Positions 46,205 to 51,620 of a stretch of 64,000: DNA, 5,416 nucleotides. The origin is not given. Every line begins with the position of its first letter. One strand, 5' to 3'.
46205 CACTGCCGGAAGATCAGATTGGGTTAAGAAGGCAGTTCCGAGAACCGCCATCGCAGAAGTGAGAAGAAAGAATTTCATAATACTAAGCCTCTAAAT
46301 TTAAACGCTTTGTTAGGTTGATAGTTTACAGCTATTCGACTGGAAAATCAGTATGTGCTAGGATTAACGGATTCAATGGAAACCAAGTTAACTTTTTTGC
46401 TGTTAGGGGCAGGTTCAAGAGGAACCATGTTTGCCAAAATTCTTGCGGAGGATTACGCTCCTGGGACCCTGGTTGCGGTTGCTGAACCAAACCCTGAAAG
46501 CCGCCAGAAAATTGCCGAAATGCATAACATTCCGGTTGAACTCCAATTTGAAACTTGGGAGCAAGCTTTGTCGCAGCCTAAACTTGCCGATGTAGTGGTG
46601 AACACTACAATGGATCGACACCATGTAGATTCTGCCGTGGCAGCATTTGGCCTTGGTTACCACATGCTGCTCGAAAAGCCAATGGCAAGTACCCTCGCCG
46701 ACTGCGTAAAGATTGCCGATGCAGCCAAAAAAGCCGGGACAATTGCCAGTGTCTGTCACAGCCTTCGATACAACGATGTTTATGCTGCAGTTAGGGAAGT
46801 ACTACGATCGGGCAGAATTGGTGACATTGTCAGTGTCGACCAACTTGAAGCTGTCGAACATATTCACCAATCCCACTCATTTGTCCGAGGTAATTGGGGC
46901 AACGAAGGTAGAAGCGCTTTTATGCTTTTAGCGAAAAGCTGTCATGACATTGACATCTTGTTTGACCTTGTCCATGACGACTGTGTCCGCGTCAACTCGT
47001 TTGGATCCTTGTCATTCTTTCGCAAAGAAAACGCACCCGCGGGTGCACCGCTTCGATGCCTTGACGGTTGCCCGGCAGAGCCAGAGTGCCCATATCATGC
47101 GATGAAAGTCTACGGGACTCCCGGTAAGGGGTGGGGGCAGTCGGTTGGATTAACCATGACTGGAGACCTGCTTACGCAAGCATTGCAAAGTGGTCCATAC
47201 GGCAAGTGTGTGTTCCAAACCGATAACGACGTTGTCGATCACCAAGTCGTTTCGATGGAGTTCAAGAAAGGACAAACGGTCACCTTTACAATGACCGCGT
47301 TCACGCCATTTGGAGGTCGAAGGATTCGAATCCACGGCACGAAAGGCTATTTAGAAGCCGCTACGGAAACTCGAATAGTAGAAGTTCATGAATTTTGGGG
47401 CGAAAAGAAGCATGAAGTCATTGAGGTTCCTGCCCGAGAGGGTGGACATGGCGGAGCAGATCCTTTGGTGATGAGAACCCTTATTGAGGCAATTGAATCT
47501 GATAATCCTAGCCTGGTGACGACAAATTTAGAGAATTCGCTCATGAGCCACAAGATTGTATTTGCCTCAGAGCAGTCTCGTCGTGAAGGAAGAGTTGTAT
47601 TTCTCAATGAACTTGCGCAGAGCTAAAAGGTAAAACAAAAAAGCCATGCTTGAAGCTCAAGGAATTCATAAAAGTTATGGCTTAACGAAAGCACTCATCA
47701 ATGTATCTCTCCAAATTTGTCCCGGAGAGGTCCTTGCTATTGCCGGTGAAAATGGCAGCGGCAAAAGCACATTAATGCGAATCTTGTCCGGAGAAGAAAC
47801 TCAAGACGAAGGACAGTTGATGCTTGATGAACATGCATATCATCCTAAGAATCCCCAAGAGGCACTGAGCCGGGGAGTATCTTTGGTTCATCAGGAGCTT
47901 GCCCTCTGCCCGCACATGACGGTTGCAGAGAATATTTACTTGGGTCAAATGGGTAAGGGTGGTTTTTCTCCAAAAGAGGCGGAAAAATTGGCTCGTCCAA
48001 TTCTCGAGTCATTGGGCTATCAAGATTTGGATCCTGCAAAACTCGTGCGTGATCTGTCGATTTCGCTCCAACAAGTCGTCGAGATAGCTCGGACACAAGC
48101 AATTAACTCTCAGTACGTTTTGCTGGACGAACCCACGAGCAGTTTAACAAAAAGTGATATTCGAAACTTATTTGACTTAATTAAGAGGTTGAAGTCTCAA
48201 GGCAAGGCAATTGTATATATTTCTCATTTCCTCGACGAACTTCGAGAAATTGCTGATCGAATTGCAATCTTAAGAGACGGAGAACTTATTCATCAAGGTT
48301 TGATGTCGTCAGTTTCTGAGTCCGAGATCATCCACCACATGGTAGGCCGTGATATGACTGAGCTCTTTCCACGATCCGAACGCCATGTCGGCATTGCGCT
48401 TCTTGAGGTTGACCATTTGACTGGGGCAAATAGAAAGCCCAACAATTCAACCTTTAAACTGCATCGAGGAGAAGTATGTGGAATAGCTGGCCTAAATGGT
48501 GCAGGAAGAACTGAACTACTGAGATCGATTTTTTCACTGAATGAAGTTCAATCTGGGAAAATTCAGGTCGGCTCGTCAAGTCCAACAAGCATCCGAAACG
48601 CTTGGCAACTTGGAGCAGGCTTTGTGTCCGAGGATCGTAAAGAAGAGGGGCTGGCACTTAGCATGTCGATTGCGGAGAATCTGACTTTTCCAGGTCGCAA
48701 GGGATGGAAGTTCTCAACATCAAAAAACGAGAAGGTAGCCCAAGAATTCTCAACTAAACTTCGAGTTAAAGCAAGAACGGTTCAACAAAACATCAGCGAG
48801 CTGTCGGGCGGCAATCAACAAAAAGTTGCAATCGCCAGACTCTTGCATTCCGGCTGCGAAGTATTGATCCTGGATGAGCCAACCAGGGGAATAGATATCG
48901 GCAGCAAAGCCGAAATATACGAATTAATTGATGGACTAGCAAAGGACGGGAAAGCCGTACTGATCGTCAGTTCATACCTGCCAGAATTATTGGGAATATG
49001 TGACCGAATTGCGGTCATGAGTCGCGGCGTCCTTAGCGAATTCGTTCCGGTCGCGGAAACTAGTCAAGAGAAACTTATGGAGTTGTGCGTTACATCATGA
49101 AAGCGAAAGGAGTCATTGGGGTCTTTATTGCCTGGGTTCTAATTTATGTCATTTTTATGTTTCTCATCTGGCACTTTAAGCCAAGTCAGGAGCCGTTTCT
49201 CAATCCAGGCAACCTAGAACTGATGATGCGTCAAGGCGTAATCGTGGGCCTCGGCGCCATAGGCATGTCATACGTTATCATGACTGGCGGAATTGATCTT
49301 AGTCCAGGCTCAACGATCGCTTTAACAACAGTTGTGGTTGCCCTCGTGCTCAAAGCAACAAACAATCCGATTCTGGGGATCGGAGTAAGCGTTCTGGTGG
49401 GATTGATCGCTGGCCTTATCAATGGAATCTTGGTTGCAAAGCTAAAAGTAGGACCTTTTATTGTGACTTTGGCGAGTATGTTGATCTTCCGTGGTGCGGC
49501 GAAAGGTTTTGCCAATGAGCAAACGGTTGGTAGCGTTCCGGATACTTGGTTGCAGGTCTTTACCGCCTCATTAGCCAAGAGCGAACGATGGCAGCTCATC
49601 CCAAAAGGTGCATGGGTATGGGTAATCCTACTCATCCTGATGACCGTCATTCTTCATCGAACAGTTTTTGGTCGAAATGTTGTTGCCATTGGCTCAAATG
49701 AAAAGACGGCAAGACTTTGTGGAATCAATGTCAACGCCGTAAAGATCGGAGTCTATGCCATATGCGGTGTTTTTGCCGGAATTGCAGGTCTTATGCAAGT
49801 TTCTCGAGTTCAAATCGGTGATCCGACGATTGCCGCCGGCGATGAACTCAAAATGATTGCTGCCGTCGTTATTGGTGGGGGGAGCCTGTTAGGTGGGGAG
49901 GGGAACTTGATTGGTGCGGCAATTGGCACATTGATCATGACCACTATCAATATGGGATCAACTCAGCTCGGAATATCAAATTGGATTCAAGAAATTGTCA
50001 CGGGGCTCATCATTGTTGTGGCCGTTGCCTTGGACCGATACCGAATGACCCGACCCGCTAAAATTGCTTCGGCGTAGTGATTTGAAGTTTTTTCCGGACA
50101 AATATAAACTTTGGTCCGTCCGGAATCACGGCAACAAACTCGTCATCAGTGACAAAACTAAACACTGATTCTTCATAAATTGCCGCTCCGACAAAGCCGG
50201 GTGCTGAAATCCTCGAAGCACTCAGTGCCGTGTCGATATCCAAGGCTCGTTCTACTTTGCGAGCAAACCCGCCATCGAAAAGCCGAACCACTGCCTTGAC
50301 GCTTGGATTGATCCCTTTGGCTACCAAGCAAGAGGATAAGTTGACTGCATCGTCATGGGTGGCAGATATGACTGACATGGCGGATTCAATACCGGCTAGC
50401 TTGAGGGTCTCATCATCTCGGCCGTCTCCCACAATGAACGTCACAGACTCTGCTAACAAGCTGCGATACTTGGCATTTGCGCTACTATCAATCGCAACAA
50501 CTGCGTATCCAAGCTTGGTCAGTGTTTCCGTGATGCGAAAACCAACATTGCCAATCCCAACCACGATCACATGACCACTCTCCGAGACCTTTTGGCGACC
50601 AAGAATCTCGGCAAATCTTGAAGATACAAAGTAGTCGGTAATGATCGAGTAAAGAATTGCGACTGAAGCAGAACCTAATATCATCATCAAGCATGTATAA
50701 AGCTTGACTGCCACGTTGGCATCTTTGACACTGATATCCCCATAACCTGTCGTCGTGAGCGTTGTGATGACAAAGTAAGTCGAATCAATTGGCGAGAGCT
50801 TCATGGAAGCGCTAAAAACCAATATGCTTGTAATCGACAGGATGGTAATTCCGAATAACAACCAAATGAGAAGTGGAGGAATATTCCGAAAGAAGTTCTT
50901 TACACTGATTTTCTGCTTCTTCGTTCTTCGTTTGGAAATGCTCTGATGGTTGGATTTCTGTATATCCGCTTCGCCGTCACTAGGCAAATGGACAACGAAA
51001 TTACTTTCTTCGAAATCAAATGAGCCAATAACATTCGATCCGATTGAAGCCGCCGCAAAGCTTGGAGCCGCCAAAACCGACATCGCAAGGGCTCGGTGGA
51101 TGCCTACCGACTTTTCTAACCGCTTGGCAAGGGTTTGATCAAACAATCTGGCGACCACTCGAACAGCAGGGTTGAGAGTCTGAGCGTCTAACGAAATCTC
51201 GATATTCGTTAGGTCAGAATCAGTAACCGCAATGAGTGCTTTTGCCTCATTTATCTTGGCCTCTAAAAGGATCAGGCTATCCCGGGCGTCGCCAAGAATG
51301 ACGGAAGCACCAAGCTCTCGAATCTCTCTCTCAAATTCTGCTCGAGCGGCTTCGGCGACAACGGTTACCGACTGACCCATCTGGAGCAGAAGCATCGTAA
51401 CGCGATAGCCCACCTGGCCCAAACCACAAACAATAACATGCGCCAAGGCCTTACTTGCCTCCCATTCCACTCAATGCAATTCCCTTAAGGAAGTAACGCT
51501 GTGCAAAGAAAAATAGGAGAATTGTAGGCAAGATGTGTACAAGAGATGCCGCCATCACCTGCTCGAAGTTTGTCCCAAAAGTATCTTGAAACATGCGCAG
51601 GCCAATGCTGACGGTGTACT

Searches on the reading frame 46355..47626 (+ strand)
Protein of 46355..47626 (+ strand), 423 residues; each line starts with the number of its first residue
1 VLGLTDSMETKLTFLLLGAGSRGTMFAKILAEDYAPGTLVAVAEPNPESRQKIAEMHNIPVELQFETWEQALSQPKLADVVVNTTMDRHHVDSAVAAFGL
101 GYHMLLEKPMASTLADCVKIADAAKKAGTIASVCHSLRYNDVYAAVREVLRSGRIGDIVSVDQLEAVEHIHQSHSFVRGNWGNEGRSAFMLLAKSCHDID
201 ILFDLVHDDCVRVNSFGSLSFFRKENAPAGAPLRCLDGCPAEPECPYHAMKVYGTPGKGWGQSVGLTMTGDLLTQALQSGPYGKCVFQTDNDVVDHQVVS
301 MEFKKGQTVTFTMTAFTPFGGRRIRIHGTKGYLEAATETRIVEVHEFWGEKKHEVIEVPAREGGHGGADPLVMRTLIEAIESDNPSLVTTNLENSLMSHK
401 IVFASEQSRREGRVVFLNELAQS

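Call 23: search_protein_families(library=pfam, proteins=[window:46355-47626:+], max_evalue=0.001)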
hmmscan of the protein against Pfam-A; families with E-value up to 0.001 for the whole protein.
window:46355-47626:+ (423 aa): 3 families
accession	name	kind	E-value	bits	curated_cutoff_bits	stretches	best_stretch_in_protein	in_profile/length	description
PF01408.29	GFO_IDH_MocA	-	4.5e-16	60.1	24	1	14-134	3-119/120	Oxidoreductase family, NAD-binding Rossmann fold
PF02894.22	GFO_IDH_MocA_C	-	5e-14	53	22.9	1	147-415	1-216/218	Oxidoreductase family, C-terminal alpha/beta domain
PF22725.1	GFO_IDH_MocA_C3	-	4.4e-13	49.8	27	2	289-334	77-124/124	GFO/IDH/MocA C-terminal domain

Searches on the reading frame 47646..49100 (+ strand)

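Call 23: search_protein_families(library=pfam, proteins=[window:47646-49100:+], max_evalue=0.001)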
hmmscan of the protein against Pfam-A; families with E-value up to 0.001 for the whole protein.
window:47646-49100:+ (484 aa): 8 families
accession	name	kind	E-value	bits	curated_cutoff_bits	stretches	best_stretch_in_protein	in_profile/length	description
PF00005.33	ABC_tran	-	6.9e-55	185.8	25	2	19-165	3-137/137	ABC transporter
PF13304.12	AAA_21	-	1.8e-10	41.8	27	0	379-442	231-296/304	AAA domain, putative AbiEii toxin, Type IV TA system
PF13604.12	AAA_30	-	0.00014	22.1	27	0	358-412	52-97/191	AAA domain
PF02463.25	SMC_N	-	0.00026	20.9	40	0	276-399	25-150/220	RecF/RecN/SMC N terminal domain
PF13555.12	AAA_29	-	0.00039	20.5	27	0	26-44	21-39/61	P-loop containing region of AAA domain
PF13401.12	AAA_22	-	0.00047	20.9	27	0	29-68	7-33/130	AAA domain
PF09818.15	ABC_ATPase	-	0.00061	19.3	23.2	0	367-413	139-185/283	P-loop domain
PF13191.12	AAA_16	-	0.00094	20.1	32.6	0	26-145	24-124/167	AAA ATPase domain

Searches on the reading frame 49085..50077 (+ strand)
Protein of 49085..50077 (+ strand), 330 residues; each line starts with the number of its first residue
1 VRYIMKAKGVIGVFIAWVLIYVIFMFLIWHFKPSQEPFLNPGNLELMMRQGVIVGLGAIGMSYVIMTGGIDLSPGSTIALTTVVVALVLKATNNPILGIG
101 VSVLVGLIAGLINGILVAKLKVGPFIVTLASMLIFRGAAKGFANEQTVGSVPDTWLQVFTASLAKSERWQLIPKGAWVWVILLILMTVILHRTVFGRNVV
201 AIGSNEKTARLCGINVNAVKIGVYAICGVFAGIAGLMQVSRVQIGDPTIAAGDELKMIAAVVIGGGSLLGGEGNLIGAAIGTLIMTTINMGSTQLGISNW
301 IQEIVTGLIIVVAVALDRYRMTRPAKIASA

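Call 23: search_protein_families(library=pfam, proteins=[window:49085-50077:+], max_evalue=0.001)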
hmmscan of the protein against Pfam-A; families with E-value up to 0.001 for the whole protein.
window:49085-50077:+ (330 aa): 1 family
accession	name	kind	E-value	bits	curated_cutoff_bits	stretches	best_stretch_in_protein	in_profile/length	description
PF02653.21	BPD_transp_2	-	6.3e-47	160.4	26.8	1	46-313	4-268/269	Branched-chain amino acid transport system / permease component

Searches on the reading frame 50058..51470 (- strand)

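Call 23: search_protein_families(library=pfam, proteins=[window:50058-51470:-], max_evalue=0.001)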
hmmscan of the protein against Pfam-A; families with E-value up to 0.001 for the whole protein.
window:50058-51470:- (470 aa): 10 families
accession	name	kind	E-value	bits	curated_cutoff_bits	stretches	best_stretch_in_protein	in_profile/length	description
PF02254.24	TrkA_N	-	9.1e-44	148.9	23.8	2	301-417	1-115/116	TrkA-N domain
PF13241.12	NAD_binding_7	-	4.6e-11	43.6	22.1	1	11-106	9-92/104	Putative NAD(P)-binding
PF07885.22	Ion_trans_2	-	1.1e-09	38.4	22.5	1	202-282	5-78/79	Ion channel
PF21799.2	MurD-like_N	-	9.3e-06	26.3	27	0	300-352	2-54/88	Mur ligase MurD-like, N-terminal domain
PF02826.25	2-Hacid_dh_C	-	2.5e-05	24.2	25.1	0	300-334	38-72/178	D-isomer specific 2-hydroxyacid dehydrogenase, NAD binding domain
PF13478.12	XdhC_C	-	5.2e-05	24.2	29.7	0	301-373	1-53/125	XdhC Rossmann domain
PF02737.24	3HCDH_N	-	0.00011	22.6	22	0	300-370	1-69/180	3-hydroxyacyl-CoA dehydrogenase, NAD binding domain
PF01370.27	Epimerase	-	0.00029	20.7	20.9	0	301-357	1-57/240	NAD dependent epimerase/dehydratase family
PF00208.27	ELFV_dehydrog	-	0.00055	20.2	23.4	0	296-330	30-64/241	Glutamate/Leucine/Phenylalanine/Valine dehydrogenase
PF01262.27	AlaDh_PNT_C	-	0.00092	19.1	23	0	296-334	24-64/214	Alanine dehydrogenase/PNT, C-terminal domain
